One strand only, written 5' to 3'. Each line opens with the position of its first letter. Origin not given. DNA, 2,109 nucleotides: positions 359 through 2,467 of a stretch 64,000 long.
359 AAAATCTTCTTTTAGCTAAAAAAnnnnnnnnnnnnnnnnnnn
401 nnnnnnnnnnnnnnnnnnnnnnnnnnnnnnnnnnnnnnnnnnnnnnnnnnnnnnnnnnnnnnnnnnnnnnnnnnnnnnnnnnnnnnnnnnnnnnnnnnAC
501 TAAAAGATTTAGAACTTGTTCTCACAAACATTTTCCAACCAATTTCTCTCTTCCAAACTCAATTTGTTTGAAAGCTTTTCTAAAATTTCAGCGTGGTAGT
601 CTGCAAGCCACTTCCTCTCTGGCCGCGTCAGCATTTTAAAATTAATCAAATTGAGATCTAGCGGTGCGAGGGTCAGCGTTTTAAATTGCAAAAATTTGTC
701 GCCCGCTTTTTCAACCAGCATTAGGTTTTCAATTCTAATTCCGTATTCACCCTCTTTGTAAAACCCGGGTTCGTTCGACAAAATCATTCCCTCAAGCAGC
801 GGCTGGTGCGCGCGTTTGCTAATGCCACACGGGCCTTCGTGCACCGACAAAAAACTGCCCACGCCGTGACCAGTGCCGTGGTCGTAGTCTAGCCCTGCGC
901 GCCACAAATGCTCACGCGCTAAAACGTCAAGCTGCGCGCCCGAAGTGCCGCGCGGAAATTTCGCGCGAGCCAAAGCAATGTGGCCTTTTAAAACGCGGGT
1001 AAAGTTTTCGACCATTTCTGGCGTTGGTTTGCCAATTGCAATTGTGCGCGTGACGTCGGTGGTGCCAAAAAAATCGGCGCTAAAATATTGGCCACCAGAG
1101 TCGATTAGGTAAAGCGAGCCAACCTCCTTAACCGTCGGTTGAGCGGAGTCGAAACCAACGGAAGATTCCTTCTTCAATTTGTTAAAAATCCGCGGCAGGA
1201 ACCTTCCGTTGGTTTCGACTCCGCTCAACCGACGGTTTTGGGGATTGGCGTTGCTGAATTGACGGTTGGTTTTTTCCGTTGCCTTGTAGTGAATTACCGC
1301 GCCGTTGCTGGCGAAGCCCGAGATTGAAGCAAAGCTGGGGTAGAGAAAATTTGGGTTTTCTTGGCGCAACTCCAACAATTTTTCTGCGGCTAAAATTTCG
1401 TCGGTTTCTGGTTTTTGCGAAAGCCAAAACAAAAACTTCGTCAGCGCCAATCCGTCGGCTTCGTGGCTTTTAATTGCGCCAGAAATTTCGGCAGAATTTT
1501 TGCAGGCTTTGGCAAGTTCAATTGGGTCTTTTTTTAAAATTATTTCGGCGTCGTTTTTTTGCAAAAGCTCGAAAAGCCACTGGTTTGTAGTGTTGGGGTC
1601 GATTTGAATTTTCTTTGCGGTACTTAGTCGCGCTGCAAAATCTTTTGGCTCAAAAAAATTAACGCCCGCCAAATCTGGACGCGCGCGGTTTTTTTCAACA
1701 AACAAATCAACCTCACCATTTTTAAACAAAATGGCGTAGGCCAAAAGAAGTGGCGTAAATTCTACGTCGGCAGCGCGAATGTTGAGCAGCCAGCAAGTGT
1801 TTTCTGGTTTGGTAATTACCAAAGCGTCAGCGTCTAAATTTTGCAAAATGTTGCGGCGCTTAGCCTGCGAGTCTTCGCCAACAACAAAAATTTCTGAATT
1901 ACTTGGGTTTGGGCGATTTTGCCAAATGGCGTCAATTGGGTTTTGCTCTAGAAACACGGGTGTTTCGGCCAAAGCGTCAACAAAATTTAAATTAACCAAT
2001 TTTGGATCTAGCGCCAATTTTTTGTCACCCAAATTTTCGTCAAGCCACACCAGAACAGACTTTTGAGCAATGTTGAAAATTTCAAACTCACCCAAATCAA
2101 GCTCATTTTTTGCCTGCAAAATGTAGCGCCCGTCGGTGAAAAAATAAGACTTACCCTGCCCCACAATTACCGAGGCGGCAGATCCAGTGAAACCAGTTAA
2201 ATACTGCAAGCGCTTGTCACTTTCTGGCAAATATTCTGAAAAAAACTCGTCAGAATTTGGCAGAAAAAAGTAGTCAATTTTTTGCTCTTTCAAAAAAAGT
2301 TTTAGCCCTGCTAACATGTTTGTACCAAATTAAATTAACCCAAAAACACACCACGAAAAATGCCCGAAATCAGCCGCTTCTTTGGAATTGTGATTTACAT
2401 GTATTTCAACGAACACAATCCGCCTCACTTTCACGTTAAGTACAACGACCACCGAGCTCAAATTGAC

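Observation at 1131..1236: G+C-rich palindromic element (family A) inserted in frame inside the aminopeptidase P gene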

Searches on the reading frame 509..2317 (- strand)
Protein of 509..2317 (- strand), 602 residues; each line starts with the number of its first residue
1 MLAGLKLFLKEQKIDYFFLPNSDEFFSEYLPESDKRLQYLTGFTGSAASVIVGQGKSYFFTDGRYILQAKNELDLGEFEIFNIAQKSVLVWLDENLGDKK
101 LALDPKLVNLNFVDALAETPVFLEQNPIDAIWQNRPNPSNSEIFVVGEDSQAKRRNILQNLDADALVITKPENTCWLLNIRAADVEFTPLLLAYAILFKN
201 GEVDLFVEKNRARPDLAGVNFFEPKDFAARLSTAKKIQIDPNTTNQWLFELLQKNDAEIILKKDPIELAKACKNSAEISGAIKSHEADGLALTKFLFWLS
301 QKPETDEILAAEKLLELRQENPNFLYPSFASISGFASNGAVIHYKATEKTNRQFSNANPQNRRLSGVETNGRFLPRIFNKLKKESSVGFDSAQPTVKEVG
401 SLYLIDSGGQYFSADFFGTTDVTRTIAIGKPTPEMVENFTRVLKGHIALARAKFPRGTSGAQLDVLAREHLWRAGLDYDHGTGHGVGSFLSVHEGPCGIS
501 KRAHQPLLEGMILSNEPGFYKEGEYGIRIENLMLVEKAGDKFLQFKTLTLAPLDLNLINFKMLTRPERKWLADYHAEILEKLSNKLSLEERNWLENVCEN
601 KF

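Call 9: search_protein_families(library=pfam, proteins=[window:509-2317:-])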
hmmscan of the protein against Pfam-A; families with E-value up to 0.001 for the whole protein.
window:509-2317:- (602 aa): 4 families
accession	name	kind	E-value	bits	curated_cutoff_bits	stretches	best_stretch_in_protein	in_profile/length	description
PF00557.29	Peptidase_M24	-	1.8e-40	139.4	23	1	283-536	5-207/208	Metallopeptidase family M24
PF16189.11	Creatinase_N_2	-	8.1e-30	104.4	29.7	1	135-277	2-161/161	Creatinase/Prolidase N-terminal domain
PF16188.10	Peptidase_M24_C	-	1.7e-19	69.9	28.9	1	541-599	1-61/63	C-terminal region of peptidase_M24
PF01321.24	Creatinase_N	-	1.6e-14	55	22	1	5-118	5-108/128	Creatinase/Prolidase N-terminal domain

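Call 10: search_solved_structures(query=window:509-2317:-, show_alignments=2)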
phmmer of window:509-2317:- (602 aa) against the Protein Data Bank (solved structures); distinct sequences matched with E-value up to 0.001: 21.
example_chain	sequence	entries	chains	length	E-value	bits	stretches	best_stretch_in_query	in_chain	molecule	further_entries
3ctz_A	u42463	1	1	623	4.3e-83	282.8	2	400-589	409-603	Xaa-Pro aminopeptidase 1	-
4s2r_P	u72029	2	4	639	1.2e-82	281.4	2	400-599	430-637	Protein APP-1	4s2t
5jqk_A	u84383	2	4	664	6.8e-76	259.1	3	401-582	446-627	Peptidase, putative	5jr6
2zsg_A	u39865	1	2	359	1.8e-25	92.6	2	390-543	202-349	Aminopeptidase P, putative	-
5giu_A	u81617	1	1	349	5.7e-22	81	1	394-543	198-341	Proline dipeptidase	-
5cdl_A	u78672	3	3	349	5.7e-22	81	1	394-543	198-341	Proline dipeptidase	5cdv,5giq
3q6d_A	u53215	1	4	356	6.2e-21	77.6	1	392-543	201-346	Proline dipeptidase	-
4ege_A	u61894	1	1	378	1.6e-18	69.6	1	398-539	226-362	Dipeptidase PepE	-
1wy2_A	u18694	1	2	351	1.1e-14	56.9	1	398-543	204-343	Xaa-Pro dipeptidase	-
1pv9_A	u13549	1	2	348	2.5e-14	55.8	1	397-543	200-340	Xaa-Pro dipeptidase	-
7k3u_A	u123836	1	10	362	1.9e-13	52.8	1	419-539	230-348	Aminopeptidase P family protein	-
4rgz_A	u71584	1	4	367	2e-13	52.8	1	400-541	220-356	Xaa-Pro aminopeptidase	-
4fkc_A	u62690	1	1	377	2.1e-13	52.7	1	400-541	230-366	Xaa-Pro aminopeptidase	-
6xmr_A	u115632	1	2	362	3.5e-13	52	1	419-539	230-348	Aminopeptidase P family protein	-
7n02_A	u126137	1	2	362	3.6e-13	52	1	419-539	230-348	Aminopeptidase P family protein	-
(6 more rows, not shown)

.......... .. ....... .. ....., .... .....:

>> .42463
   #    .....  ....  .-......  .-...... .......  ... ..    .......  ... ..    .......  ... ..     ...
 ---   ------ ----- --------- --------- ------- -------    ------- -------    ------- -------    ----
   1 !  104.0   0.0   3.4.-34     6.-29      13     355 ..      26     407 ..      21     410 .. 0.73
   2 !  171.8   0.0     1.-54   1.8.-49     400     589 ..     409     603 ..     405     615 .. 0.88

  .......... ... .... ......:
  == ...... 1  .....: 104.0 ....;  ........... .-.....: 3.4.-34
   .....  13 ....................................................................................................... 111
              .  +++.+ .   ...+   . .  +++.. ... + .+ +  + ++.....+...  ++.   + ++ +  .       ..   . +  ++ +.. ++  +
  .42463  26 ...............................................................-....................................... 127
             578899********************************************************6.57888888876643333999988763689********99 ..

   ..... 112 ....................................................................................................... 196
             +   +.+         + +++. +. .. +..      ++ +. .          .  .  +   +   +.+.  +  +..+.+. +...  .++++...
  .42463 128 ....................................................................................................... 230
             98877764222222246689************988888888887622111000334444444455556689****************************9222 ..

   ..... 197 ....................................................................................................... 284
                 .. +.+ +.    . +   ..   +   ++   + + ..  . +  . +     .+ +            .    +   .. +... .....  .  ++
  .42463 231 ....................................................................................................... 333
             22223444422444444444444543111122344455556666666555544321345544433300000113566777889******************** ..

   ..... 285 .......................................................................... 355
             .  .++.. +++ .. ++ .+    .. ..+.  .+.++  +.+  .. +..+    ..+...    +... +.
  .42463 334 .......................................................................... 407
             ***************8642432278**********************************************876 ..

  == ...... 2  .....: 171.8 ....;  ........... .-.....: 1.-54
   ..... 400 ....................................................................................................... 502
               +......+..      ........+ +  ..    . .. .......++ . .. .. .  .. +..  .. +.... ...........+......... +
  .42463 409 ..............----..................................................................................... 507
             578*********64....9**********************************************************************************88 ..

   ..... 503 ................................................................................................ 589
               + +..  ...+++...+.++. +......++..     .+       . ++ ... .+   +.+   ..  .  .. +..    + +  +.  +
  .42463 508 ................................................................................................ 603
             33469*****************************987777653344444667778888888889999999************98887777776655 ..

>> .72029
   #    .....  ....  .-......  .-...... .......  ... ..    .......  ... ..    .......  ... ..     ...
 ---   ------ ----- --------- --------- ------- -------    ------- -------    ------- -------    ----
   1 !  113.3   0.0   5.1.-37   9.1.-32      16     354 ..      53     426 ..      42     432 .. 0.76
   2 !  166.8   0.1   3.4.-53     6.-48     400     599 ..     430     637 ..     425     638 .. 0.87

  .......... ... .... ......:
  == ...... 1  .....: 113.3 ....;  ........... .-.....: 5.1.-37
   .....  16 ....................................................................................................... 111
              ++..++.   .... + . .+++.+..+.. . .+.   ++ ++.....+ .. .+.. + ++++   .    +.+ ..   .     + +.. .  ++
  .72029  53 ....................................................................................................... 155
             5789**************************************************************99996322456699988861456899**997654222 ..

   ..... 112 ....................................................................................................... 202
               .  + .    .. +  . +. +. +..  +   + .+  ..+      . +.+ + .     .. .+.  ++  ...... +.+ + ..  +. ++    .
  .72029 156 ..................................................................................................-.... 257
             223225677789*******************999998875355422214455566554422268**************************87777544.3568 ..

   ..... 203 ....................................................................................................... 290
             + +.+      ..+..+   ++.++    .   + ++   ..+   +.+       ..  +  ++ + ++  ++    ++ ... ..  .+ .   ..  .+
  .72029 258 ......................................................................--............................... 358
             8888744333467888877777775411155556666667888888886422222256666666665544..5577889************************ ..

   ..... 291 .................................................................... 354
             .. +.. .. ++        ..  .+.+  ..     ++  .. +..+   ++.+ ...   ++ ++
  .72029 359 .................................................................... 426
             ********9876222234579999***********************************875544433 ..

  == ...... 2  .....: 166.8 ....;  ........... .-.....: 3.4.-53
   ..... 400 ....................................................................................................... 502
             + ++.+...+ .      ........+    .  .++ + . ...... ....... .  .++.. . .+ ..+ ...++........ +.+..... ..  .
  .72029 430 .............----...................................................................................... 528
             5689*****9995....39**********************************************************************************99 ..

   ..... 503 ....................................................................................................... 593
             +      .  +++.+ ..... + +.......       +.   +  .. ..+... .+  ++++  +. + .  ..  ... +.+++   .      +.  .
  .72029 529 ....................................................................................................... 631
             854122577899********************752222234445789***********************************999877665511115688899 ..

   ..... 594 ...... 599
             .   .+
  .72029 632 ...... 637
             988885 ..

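Call 11: find_homologous_proteins(query=window:509-2317:-, max_evalue=1e-30)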
Query window:509-2317:- (602 aa): 8000 proteins with E <= 1e-30 among 8000 candidates; the best 120 are listed.
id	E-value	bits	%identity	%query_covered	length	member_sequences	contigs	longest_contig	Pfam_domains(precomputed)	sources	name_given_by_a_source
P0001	0.0e+0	1365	100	100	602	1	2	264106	PF16188.11,PF01321.25,PF00557.30,PF16189.12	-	-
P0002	9.0e-285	964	74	99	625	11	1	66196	PF16188.11,PF01321.25,PF00557.30,PF16189.12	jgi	jgi:Xaa-Pro aminopeptidase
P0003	3.3e-267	906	67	99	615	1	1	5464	PF16188.11,PF01321.25,PF00557.30,PF16189.12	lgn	-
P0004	7.0e-264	895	68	100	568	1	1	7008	PF16188.11,PF01321.25,PF00557.30,PF16189.12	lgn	-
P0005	2.1e-257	873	67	99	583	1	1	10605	PF16188.11,PF01321.25,PF00557.30,PF16189.12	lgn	-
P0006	4.1e-257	872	67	99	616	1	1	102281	PF16188.11,PF01321.25,PF00557.30,PF16189.12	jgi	jgi:Xaa-Pro aminopeptidase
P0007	3.2e-256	869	66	100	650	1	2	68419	PF16188.11,PF01321.25,PF00557.30,PF16189.12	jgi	-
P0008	8.0e-254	862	65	99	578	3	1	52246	PF16188.11,PF01321.25,PF00557.30,PF16189.12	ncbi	-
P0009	3.1e-253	860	66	99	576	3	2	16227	PF16188.11,PF01321.25,PF00557.30,PF16189.12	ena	-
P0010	2.4e-250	850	66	99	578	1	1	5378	PF16188.11,PF01321.25,PF00557.30,PF16189.12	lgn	-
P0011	5.3e-249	846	65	100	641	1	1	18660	PF16188.11,PF01321.25,PF00557.30,PF16189.12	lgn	-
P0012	2.1e-248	844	65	100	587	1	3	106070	PF16188.11,PF01321.25,PF00557.30,PF16189.12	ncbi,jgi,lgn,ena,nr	ncbi:MAG: aminopeptidase P family protein [Proteobacteria bacterium]|nr:aminopeptidase P family prot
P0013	6.6e-246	835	64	99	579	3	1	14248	PF16188.11,PF01321.25,PF00557.30,PF16189.12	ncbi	-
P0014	7.4e-246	835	63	100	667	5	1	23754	PF16188.11,PF01321.25,PF00557.30,PF16189.12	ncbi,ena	-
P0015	2.1e-245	834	65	99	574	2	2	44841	PF16188.11,PF01321.25,PF00557.30,PF16189.12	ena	-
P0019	2.3e-243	827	60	60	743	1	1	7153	PF16188.11,PF01321.25,PF00557.30,PF16189.12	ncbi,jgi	jgi:Xaa-Pro aminopeptidase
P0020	2.3e-243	827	63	100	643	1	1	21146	PF16188.11,PF01321.25,PF00557.30,PF16189.12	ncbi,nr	ncbi:MAG: M24 family metallopeptidase [Proteobacteria bacterium]|nr:M24 family metallopeptidase [Pse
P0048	1.2e-231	788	63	100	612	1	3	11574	PF16188.11,PF01321.25,PF00557.30,PF16189.12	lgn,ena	-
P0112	5.7e-208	710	55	100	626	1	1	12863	PF16188.11,PF01321.25,PF00557.30,PF16189.12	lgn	-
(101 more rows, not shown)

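Call 15: find_encoding_contigs(protein=P0001, flank=2000, max_places=3)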
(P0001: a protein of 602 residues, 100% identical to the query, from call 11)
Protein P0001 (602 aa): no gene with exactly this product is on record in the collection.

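Call 16: find_encoding_contigs(protein=P0002, flank=10000, max_places=2)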
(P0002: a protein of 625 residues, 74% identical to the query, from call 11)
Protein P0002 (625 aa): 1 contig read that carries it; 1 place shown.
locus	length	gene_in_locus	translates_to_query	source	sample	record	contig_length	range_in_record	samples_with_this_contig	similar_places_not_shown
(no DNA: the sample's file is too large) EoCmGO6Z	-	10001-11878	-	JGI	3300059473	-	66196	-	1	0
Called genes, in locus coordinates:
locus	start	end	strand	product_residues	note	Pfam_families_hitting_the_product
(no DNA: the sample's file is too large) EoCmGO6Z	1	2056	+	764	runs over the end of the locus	-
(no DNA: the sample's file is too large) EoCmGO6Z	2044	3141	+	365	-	PF01612:DNA_pol_A_exo1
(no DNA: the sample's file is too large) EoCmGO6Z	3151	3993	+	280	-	PF00121:TIM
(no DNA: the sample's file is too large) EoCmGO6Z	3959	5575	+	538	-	PF00206:Lyase_1, PF10415:FumaraseC_C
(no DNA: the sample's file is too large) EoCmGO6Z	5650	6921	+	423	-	PF01494:FAD_binding_3, PF04820:Trp_halogenase (faint), PF08491:SE (weak)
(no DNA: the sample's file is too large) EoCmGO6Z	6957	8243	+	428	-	PF04413:Glycos_transf_N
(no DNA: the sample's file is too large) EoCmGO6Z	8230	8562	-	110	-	PF13473:Cupredoxin_1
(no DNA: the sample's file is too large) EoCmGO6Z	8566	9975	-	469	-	PF18073:Zn_ribbon_LapB, PF13481:AAA_25, PF03796:DnaB_C, PF06745:ATPase, PF23442:DUF7125 (weak), PF13541:ChlI, PF05362:Lon_C (weak)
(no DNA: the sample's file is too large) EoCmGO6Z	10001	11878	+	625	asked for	PF01321:Creatinase_N, PF16189:Creatinase_N_2, PF00557:Peptidase_M24, PF16188:Peptidase_M24_C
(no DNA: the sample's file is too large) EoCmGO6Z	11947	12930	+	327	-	PF17761:DUF1016_N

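Call 35: predict_structure(alignment_id=A2)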
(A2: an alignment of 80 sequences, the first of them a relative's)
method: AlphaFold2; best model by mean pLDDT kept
length: 602 residues; sequences in the alignment: 80
mean_pLDDT: 86.9   pTM: 0.87
mean pLDDT of the five models: 86.9, 86.9, 86.9, 84.3, 82.0
residues with pLDDT >= 90: 390; 70-90: 143; 50-70: 30; < 50: 39
segments of 3 or more residues with pLDDT < 50: 359-395
pLDDT, mean of each block of 10 residues (from residue 1): 94 96 62 89 87 96 84 94 91 96 94 94 94 88 79 93 95 89 78 94 93 88 93 95 93 95 92 90 95 96 92 97 91 89 81 73 37 33 33 55 93 88 93 97 96 96 92 84 68 75 91 90 90 95 96 96 97 97 97 89 61
secondary structure, 60 per line:
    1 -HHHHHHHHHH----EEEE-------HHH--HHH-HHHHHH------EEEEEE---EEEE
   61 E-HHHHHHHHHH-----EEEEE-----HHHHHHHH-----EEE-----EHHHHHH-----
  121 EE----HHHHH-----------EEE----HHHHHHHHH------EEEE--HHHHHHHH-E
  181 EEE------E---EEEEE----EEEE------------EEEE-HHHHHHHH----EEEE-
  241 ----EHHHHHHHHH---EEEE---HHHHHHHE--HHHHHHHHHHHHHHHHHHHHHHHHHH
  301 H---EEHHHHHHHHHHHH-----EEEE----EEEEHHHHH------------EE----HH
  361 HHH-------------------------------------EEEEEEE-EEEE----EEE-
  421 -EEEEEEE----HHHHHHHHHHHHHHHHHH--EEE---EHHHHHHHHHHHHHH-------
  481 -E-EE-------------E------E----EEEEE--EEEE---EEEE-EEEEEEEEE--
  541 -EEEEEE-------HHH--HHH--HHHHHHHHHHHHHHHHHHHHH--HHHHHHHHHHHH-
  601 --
elements in order: H2-11 E16-19 H36-41 E48-53 E57-61 H63-72 E78-82 H88-95 E101-103 H110-115 H127-131 E143-145 H150-158 E165-168 H171-178 E180-183 E194-198 E203-206 E219-222 H224-231 E236-239 H246-254 E258-261 H265-271 H275-301 H307-318 E324-327 E332-335 H336-340 H359-363 E401-407 E409-412 E417-419 E422-428 H433-450 E453-455 H460-473 E511-515 E518-521 E525-528 E530-538 E542-547 H565-585 H588-599

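Call 36: find_encoding_contigs(protein=P0003, flank=3000, max_places=1)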
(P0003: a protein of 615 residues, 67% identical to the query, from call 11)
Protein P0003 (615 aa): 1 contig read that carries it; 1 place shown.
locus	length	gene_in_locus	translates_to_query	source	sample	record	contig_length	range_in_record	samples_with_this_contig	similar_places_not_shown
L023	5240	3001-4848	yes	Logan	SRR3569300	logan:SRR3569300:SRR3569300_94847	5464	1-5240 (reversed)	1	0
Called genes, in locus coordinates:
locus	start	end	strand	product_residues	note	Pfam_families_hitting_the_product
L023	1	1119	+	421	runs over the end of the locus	PF04413:Glycos_transf_N, PF00534:Glycos_transf_1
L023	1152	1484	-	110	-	PF13473:Cupredoxin_1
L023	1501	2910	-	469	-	PF18073:Zn_ribbon_LapB, PF13481:AAA_25, PF03796:DnaB_C, PF06745:ATPase, PF23442:DUF7125 (weak), PF13541:ChlI, PF05362:Lon_C (weak)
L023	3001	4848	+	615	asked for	PF01321:Creatinase_N, PF16189:Creatinase_N_2, PF00557:Peptidase_M24, PF16188:Peptidase_M24_C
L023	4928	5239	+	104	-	?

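Call 37: find_encoding_contigs(protein=P0004, flank=3000, max_places=1)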
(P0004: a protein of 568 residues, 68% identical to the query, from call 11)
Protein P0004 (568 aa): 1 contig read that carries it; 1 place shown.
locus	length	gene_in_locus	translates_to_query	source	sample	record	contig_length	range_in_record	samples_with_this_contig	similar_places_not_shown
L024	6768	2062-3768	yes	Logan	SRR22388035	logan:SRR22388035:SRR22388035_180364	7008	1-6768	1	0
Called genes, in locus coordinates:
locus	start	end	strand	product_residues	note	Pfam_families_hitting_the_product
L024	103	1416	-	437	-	PF13481:AAA_25, PF03796:DnaB_C, PF06745:ATPase, PF23442:DUF7125 (weak), PF13541:ChlI, PF05362:Lon_C (weak)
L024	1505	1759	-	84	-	PF10387:DUF2442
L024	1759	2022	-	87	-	PF13711:DUF4160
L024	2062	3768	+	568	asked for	PF01321:Creatinase_N, PF16189:Creatinase_N_2, PF00557:Peptidase_M24, PF16188:Peptidase_M24_C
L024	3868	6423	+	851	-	PF07719:TPR_2 (faint), PF08238:Sel1 (faint)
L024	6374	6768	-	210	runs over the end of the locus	?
